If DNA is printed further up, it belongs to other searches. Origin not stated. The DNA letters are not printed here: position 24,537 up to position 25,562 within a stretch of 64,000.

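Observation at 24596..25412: Trm9-like methyltransferase divergently paired with elp3, with abutting or overlapping start codons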

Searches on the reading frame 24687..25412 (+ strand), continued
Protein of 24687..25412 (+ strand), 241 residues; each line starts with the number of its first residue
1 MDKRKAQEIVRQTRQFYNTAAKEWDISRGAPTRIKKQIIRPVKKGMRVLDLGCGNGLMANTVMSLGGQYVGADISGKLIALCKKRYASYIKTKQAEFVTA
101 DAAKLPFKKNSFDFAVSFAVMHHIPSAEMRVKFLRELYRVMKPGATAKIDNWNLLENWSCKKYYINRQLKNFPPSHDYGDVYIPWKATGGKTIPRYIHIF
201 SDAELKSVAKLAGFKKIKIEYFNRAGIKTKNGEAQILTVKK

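Call 36: predict_structure(alignment_id=A1)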
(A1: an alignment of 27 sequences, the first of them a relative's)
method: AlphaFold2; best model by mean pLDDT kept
length: 241 residues; sequences in the alignment: 27
mean_pLDDT: 92.6   pTM: 0.90
mean pLDDT of the five models: 92.6, 92.3, 92.2, 91.4, 91.3
residues with pLDDT >= 90: 198; 70-90: 32; 50-70: 11; < 50: 0
segments of 3 or more residues with pLDDT < 50: none
pLDDT, mean of each block of 10 residues (from residue 1): 91 89 72 90 97 80 96 93 94 96 95 96 95 98 98 95 96 93 82 92 98 98 92 96 98
secondary structure, 60 per line:
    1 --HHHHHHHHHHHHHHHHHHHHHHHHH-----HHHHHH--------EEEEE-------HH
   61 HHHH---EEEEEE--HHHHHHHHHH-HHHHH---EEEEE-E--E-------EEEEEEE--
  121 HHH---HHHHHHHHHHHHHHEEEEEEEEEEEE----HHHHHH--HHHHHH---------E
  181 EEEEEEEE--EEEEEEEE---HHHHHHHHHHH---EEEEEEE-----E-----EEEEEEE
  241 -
elements in order: H3-27 H33-38 E47-51 H59-64 E68-73 H76-85 H87-91 E95-99 E112-118 H127-140 E141-152 H157-162 H165-170 E180-188 E191-198 H202-212 E216-222 E234-240

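Call 41: search_protein_families(library=ncbifam, proteins=[L037:3194-3952:-, L015:3357-3824:+, L009:2034-2510:+, L027:729-1205:+], max_evalue=0.00001)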
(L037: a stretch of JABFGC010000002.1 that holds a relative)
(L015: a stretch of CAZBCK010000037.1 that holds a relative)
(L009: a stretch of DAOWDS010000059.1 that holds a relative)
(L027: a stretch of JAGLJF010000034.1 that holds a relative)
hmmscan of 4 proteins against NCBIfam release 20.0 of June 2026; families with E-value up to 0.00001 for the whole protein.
L037:3194-3952:- (252 aa): 14 families
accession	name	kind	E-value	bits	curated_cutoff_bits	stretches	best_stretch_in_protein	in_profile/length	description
NF002537.0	PRK02090.1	equivalog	3.6e-75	252.7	154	1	4-228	13-240/244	phosphoadenylyl-sulfate reductase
TIGR00434.1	cysH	subfamily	1.3e-62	211.4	165.1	1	19-226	1-213/214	phosophoadenylyl-sulfate reductase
TIGR02057.1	PAPS_reductase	equivalog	2.9e-56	190.9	254.2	1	9-226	3-224/224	phosphoadenosine phosphosulfate reductase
TIGR02055.1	APS_reductase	subfamily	1.6e-52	178.2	235.3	1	40-225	2-194/194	adenylylsulfate reductase, thioredoxin dependent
TIGR00424.1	APS_reduc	equivalog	1.7e-27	96.1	553.2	1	5-230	89-327/464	5'-adenylylsulfate reductase, thioredoxin-independent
NF006327.0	PRK08557.1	equivalog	3.8e-15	55.6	366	1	50-204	200-358/415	hypothetical protein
NF003587.0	PRK05253.1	subfamily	3.3e-14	52.8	195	1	57-152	57-149/301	sulfate adenylyltransferase subunit CysD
NF006351.0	PRK08576.1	equivalog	9.9e-14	50.8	290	1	54-201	257-402/436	hypothetical protein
NF010368.0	PRK13795.1-3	equivalog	5.4e-13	48.1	588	1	21-203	237-423/635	hypothetical protein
NF010367.0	PRK13795.1-2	equivalog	1.5e-12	46.8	456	1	34-201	245-416/584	hypothetical protein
NF009214.0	PRK12563.1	equivalog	1.1e-09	38.2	413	0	59-156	74-168/317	sulfate adenylyltransferase subunit CysD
NF010366.0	PRK13795.1-1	equivalog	2.4e-09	35.9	745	1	55-203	292-446/667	hypothetical protein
TIGR02039.1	CysD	subfamily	2.7e-08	33.8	396.6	0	59-155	51-144/294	sulfate adenylyltransferase, small subunit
NF010369.0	PRK13795.1-4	equivalog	9.4e-07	27.4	1086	1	26-201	246-429/633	hypothetical protein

L015:3357-3824:+ (155 aa): 7 families
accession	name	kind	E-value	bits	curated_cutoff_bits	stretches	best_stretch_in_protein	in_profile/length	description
TIGR00186.1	rRNA_methyl_3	equivalog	9.2e-31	107.1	160.15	1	4-151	94-236/240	23S rRNA (guanosine(2251)-2'-O)-methyltransferase RlmB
NF008295.0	PRK11081.1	equivalog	6e-18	65.2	227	1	5-149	21-159/230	tRNA (guanosine(18)-2'-O)-methyltransferase TrmH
NF008386.0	PRK11181.1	equivalog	1.2e-17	64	366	1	3-149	95-236/244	23S rRNA (guanosine(2251)-2'-O)-methyltransferase RlmB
NF008117.0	PRK10864.1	equivalog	1.5e-08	34.3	267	1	9-146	202-333/344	tRNA/rRNA methyltransferase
NF000477.1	NshR_TsnR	equivalog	7.8e-08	32.1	425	1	5-148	118-257/266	NshR/TsnR family 23S rRNA methyltransferase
TIGR00050.1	rRNA_methyl_1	subfamily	1.5e-07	31.6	167.15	1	15-151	16-153/233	TrmJ/YjtD family RNA methyltransferase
TIGR00185.1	tRNA_yibK_trmL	equivalog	1e-06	28.7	190.6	1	46-149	40-142/154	tRNA (uridine(34)/cytosine(34)/5-carboxymethylaminomethyluridine(34)-2'-O)-methyltransferase TrmL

L009:2034-2510:+ (158 aa): 6 families
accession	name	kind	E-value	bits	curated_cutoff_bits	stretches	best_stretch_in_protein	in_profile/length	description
TIGR00186.1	rRNA_methyl_3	equivalog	6e-30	104.5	160.15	1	4-151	94-236/240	23S rRNA (guanosine(2251)-2'-O)-methyltransferase RlmB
NF008295.0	PRK11081.1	equivalog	3.1e-19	69.4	227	1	2-148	18-158/230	tRNA (guanosine(18)-2'-O)-methyltransferase TrmH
NF008386.0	PRK11181.1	equivalog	8.3e-18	64.5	366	1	3-151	95-238/244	23S rRNA (guanosine(2251)-2'-O)-methyltransferase RlmB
NF008117.0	PRK10864.1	equivalog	1.8e-09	37.3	267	1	2-146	195-333/344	tRNA/rRNA methyltransferase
NF000477.1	NshR_TsnR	equivalog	2.9e-08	33.4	425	1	5-148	118-257/266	NshR/TsnR family 23S rRNA methyltransferase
TIGR00185.1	tRNA_yibK_trmL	equivalog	2.3e-06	27.6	190.6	1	16-149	14-142/154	tRNA (uridine(34)/cytosine(34)/5-carboxymethylaminomethyluridine(34)-2'-O)-methyltransferase TrmL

L027:729-1205:+ (158 aa): 5 families
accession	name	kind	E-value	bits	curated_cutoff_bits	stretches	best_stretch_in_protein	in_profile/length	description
TIGR00186.1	rRNA_methyl_3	equivalog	3e-28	98.9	160.15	1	5-154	92-236/240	23S rRNA (guanosine(2251)-2'-O)-methyltransferase RlmB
NF008295.0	PRK11081.1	equivalog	7.6e-20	71.4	227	1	3-152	16-159/230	tRNA (guanosine(18)-2'-O)-methyltransferase TrmH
NF008386.0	PRK11181.1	equivalog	1.6e-18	66.9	366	1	4-152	93-236/244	23S rRNA (guanosine(2251)-2'-O)-methyltransferase RlmB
NF008117.0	PRK10864.1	equivalog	1.3e-11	44.4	267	1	3-149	193-333/344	tRNA/rRNA methyltransferase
NF000477.1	NshR_TsnR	equivalog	8.5e-10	38.5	425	1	6-151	116-257/266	NshR/TsnR family 23S rRNA methyltransferase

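Call 52: find_encoding_contigs(protein=P0050, flank=5000, max_places=5)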
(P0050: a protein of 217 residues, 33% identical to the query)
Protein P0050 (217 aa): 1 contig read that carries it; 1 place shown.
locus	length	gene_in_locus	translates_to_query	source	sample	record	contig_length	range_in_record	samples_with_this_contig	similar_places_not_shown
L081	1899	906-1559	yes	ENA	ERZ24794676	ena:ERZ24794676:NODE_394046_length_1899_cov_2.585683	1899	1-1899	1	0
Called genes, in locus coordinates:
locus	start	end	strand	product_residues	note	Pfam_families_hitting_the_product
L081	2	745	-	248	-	?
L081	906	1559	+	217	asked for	PF01209:Ubie_methyltran, PF03848:TehB (weak), PF13489:Methyltransf_23, PF07021:MetW, PF13847:Methyltransf_31, PF08241:Methyltransf_11, PF08242:Methyltransf_12, PF13649:Methyltransf_25, +4 more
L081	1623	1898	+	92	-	?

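Call 53: find_encoding_contigs(protein=P0049, flank=5000, max_places=5)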
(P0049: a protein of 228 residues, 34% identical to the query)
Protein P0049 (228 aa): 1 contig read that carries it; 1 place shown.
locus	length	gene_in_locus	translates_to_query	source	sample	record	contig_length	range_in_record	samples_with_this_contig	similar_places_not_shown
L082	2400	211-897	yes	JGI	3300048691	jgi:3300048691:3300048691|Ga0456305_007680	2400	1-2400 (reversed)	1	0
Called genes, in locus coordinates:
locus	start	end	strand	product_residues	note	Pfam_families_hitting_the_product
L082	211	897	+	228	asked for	PF01209:Ubie_methyltran, PF05148:Methyltransf_8 (weak), PF13489:Methyltransf_23, PF02353:CMAS, PF13847:Methyltransf_31, PF08241:Methyltransf_11, PF08242:Methyltransf_12, PF13649:Methyltransf_25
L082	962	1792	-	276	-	PF04402:SIMPL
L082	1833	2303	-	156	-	PF02590:SPOUT_MTase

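Call 67: search_protein_representatives(alignment_id=A2)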
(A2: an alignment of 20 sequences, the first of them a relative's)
Query: 20 sequences, 241 profile positions. Proteins with E-value up to 0.001 (for the whole library): 178931; up to 1e-10: 18295; up to 1e-30: 546. The best 150 are listed.
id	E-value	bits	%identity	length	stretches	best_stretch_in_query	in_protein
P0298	2.6e-100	351.2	-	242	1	1-241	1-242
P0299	4.6e-94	330.8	-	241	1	1-241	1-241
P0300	4.7e-90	317.6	-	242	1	1-241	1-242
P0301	3.7e-87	308.1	-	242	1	5-241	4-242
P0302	2.2e-78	279.4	-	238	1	4-241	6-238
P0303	2.2e-75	269.6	-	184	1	58-241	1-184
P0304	2.6e-75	269.4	-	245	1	1-241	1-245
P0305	5.8e-72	258.4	-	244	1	1-238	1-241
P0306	4.9e-68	245.5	-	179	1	1-173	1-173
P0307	7.5e-65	235.1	-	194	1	58-241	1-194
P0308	2.4e-59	217.1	-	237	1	5-238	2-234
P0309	9.6e-58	211.8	-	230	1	1-218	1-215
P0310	4.3e-57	209.7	-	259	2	94-227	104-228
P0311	1.9e-53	197.7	-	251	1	1-236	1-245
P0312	2.6e-53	197.3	-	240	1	1-238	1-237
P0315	7.6e-52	192.5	-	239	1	1-234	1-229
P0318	6.2e-51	189.5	-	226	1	1-217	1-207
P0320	2.0e-50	187.9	-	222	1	1-217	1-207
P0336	3.1e-48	180.7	-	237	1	1-220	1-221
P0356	1.3e-46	175.4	-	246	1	1-215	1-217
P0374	2.9e-45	171.0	-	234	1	1-216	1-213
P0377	3.9e-45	170.6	-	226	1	1-217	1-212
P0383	1.1e-44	169.0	-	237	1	1-223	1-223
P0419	7.2e-43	163.1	-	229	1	1-218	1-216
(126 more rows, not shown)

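Call 73: list_cluster_members(proteins=[P0320, P0419, P0356, P0315, P0374, P0377, P0318, P0383, P0311, P0336])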
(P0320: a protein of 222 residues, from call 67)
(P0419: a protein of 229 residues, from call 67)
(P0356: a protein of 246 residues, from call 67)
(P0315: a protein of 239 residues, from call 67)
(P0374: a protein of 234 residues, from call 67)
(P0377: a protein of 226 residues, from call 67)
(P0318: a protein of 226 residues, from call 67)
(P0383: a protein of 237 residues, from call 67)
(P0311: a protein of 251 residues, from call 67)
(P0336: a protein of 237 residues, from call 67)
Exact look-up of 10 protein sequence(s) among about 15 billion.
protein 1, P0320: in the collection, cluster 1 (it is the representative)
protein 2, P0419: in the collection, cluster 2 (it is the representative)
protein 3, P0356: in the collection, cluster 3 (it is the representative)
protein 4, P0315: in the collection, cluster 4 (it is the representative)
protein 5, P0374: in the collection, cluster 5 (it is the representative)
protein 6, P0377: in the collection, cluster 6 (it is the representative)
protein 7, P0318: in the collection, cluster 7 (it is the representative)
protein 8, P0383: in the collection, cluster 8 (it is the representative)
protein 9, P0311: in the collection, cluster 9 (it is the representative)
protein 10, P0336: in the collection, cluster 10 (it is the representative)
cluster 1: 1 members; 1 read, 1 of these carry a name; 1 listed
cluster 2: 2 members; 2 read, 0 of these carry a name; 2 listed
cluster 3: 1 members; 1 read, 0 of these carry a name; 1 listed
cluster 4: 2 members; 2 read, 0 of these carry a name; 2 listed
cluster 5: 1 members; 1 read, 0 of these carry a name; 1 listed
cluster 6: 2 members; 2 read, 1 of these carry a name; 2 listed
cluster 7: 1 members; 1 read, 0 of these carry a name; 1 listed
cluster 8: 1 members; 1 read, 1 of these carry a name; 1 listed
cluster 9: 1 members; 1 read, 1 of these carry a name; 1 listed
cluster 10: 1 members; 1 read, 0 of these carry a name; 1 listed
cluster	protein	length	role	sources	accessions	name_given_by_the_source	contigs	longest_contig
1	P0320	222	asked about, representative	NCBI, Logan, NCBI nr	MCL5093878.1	MAG: class I SAM-dependent methyltransferase [Patescibacteria group bacterium] | class I SAM-dependent methyltransferase [Patescibacteria group bacterium]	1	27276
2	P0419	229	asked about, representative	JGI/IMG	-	-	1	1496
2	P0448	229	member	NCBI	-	-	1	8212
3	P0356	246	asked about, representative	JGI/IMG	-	-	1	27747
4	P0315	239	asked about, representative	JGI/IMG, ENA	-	-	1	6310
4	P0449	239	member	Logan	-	-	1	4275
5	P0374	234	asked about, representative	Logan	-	-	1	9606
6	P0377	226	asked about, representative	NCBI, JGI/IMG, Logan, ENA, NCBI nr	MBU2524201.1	class I SAM-dependent methyltransferase [Patescibacteria group bacterium]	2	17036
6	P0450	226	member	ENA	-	-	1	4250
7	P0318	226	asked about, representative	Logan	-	-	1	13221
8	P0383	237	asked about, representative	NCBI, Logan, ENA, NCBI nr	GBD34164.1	2-methyl-6-phytyl-1,4-hydroquinone methyltransferase [bacterium HR34]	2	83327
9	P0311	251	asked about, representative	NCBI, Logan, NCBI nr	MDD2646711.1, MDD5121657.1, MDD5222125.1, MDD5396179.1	MAG: methyltransferase domain-containing protein [Patescibacteria group bacterium] | methyltransferase domain-containing protein [Patescibacteria group bacterium]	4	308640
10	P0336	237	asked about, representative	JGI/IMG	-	-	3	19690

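Call 74: find_encoding_contigs(protein=P0320, flank=4000, max_places=1)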
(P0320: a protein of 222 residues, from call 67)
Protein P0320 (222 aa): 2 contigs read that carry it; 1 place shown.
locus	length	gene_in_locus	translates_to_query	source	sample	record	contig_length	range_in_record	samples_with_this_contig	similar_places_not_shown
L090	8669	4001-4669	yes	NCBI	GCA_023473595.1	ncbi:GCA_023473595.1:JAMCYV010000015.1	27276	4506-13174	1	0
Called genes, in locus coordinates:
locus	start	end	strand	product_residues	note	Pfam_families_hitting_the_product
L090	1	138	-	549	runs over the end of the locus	PF06418:CTP_synth_N, PF00117:GATase, PF07722:Peptidase_C26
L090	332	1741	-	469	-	PF00817:IMS, PF11799:IMS_C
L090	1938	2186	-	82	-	-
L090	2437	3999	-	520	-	PF04055:Radical_SAM, PF16199:Radical_SAM_C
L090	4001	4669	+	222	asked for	PF01209:Ubie_methyltran, PF03848:TehB (weak), PF08003:Methyltransf_9 (weak), PF13489:Methyltransf_23, PF13649:Methyltransf_25, PF13847:Methyltransf_31, PF08241:Methyltransf_11, PF08242:Methyltransf_12, +1 more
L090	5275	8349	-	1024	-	PF00580:UvrD-helicase, PF01443:Viral_helicase1 (faint), PF13245:AAA_19, PF13604:AAA_30 (faint), PF13361:UvrD_C, PF13538:UvrD_C_2 (weak), PF12705:PDDEXK_1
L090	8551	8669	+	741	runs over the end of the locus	-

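Call 75: find_encoding_contigs(protein=P0311, flank=4000, max_places=1)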
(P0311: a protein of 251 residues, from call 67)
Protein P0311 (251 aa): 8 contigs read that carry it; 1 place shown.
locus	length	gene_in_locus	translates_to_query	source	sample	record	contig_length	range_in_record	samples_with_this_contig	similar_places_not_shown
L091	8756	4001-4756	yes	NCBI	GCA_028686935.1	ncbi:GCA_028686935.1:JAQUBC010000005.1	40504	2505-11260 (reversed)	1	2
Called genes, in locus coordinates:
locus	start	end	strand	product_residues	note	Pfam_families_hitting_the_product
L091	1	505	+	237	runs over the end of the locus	PF02463:SMC_N (faint), PF00005:ABC_tran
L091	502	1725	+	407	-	PF12704:MacB_PCD, PF02687:FtsX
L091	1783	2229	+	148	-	-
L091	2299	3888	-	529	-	PF04055:Radical_SAM, PF16199:Radical_SAM_C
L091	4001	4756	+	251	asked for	PF01209:Ubie_methyltran, PF05175:MTS, PF01135:PCMT (weak), PF13489:Methyltransf_23, PF13649:Methyltransf_25, PF13847:Methyltransf_31, PF08241:Methyltransf_11, PF08242:Methyltransf_12, +2 more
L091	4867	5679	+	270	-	PF01177:Asp_Glu_race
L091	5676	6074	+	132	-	PF03652:RuvX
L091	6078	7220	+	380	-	PF00953:Glycos_transf_4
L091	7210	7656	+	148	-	PF02643:DUF192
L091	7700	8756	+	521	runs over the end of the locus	PF02534:T4SS-DNA_transf (faint), PF10412:TrwB_AAD_bind, PF12696:TraG-D_C (weak), PF23477:zf_Tbcl_2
